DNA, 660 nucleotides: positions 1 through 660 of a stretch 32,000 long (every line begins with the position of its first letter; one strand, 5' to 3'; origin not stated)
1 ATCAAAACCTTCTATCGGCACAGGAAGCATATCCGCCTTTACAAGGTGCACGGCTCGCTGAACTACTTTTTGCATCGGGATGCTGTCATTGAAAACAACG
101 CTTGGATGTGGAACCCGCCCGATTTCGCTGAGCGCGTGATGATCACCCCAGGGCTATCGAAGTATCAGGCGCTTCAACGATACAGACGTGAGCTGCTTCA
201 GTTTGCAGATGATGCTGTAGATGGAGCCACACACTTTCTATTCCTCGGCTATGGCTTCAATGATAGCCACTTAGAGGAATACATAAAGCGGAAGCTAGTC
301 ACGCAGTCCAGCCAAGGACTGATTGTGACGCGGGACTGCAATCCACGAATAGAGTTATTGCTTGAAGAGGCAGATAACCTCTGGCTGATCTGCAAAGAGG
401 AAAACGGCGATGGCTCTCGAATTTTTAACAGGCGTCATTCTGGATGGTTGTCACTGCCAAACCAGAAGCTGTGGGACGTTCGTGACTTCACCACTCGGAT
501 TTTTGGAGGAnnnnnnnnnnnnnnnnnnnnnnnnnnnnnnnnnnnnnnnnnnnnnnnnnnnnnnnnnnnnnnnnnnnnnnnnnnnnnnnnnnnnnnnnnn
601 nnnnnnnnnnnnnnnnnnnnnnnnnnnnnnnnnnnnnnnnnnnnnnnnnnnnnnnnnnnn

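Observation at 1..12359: Seven-gene coupled operon joining a SIR2-HerA pair to a BREX type-3-like methyltransferase/SNF2/PglZ module, with no visible BrxC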

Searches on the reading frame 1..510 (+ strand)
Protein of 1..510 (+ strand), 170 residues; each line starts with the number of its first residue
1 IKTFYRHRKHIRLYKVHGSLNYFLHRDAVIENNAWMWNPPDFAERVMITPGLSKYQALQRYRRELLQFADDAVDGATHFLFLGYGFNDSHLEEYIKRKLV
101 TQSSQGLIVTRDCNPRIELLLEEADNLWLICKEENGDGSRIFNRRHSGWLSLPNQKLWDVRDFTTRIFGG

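Call 3: search_protein_families(library=pfam, proteins=[window:1-510:+], max_evalue=0.01)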
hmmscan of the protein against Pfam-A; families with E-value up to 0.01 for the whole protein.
window:1-510:+ (170 aa): 1 family
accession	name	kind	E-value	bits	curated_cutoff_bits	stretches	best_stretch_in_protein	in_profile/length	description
PF13289.12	SIR2_2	-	3.9e-07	30.7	24.5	1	8-103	38-110/141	SIR2-like domain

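Call 4: search_protein_families(library=padloc, proteins=[window:1-510:+], max_evalue=0.001)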
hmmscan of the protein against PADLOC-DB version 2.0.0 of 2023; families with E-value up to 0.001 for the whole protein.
window:1-510:+ (170 aa): 25 families
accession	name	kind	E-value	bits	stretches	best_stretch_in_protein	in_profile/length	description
PDLC04086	SIR2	-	2.4e-79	265.2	1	3-170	194-361/361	-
PDLC04095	SIR2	-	1.3e-54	183.5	1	6-170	87-251/251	-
PDLC04087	SIR2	-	8.3e-34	115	1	6-166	180-341/343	-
PDLC04082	SIR2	-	1.5e-27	94.4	1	5-168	185-343/345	-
PDLC04078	SIR2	-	1.5e-23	81.5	1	8-167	11-170/171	-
PDLC04096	SIR2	-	1.5e-23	81.5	1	7-166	69-228/230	-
PDLC04077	SIR2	-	1.9e-21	74.5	1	39-167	4-132/135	-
PDLC04091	SIR2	-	2.1e-17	61.4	1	5-168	185-343/345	-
PDLC04092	SIR2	-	3.4e-17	60.7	1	5-144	158-292/318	-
PDLC04083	SIR2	-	4e-16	56.9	1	5-169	190-360/371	-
PDLC04074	SIR2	-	3.5e-12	44.1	1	3-169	188-357/357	-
PDLC04075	SIR2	-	3e-10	37.5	1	11-111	249-348/414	-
PDLC04084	SIR2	-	3e-09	34.6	1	9-135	239-369/414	-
PDLC04093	SIR2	-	4.7e-08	30.4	1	8-103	200-296/395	-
PDLC02414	Aga_SIR2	-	5.4e-08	30.5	1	7-111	159-258/313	-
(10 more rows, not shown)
